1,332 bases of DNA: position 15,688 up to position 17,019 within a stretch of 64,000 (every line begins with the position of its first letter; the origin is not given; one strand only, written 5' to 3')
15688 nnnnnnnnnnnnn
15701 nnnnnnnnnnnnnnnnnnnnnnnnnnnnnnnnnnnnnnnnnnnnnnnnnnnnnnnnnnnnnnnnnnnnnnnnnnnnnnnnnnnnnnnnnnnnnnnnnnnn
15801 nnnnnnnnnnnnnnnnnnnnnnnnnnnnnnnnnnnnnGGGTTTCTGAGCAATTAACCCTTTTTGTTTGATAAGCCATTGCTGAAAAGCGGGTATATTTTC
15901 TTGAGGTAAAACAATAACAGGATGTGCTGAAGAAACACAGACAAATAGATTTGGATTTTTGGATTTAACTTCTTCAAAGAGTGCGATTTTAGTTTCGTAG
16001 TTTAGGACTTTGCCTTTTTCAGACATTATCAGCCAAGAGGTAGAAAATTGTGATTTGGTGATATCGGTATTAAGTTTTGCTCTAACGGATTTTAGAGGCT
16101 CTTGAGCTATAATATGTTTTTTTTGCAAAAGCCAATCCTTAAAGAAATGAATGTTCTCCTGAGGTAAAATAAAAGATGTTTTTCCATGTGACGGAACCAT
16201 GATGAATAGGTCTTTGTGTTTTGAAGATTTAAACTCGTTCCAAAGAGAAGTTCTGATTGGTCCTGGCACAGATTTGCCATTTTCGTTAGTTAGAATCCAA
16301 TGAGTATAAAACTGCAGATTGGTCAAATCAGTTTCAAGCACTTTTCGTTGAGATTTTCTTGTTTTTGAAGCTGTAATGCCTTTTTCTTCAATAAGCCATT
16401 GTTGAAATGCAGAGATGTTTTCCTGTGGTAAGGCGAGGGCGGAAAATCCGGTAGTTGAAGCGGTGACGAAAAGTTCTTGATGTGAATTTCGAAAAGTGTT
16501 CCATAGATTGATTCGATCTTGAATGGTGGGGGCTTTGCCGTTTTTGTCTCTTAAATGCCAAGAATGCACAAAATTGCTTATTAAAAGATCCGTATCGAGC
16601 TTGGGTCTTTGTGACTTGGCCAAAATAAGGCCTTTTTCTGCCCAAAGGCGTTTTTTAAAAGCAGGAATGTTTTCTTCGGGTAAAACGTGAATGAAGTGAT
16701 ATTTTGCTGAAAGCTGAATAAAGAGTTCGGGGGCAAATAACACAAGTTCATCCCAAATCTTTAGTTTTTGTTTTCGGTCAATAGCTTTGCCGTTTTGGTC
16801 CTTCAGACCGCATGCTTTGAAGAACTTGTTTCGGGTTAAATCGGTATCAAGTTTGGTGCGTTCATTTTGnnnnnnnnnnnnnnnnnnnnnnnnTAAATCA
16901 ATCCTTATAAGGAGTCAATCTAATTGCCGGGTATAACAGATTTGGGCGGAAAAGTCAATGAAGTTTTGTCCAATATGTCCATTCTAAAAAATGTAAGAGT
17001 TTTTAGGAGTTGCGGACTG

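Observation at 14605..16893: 762-aa protein built from ~8 tandem ~88-aa repeats of an unrecognised family (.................KGIIA)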

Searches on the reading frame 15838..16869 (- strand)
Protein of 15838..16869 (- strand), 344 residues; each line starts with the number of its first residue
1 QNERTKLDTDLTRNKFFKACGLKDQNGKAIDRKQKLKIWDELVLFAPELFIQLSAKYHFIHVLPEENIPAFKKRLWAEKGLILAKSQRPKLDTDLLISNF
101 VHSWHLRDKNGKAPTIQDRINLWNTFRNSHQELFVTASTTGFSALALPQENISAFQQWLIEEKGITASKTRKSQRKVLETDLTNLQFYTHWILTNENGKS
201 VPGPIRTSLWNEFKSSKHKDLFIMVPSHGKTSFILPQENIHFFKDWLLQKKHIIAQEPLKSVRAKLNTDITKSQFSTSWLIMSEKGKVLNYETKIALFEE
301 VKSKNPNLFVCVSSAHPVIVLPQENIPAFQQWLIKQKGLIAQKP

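Call 52: predict_structure(alignment_id=A3)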
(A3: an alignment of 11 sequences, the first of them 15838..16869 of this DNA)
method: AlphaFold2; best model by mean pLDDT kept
length: 344 residues; sequences in the alignment: 11
mean_pLDDT: 83.4   pTM: 0.35
mean pLDDT of the five models: 83.4, 82.6, 82.6, 82.1, 80.1
residues with pLDDT >= 90: 118; 70-90: 183; 50-70: 37; < 50: 6
segments of 3 or more residues with pLDDT < 50: 170-173
pLDDT, mean of each block of 10 residues (from residue 1): 73 82 80 88 91 82 90 88 69 84 83 88 94 78 79 91 79 61 83 83 86 88 70 85 93 77 79 91 91 91 85 73 93 93 77
secondary structure, 60 per line:
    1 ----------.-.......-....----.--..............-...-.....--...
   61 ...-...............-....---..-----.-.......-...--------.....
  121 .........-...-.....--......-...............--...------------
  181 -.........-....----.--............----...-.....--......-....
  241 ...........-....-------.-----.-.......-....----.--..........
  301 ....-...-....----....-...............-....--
elements in order: H13-19 E21-24 H32-45 E51-55 E58-63 H65-79 E81-84 H97-103 E105-107 H116-129 E135-139 E142-147 H149-163 E166-168 H184-190 E192-195 H203-214 E223-227 E230-235 H237-251 E253-256 H272-278 E280-283 H291-304 E310-313 E318-321 H323-337 E339-342
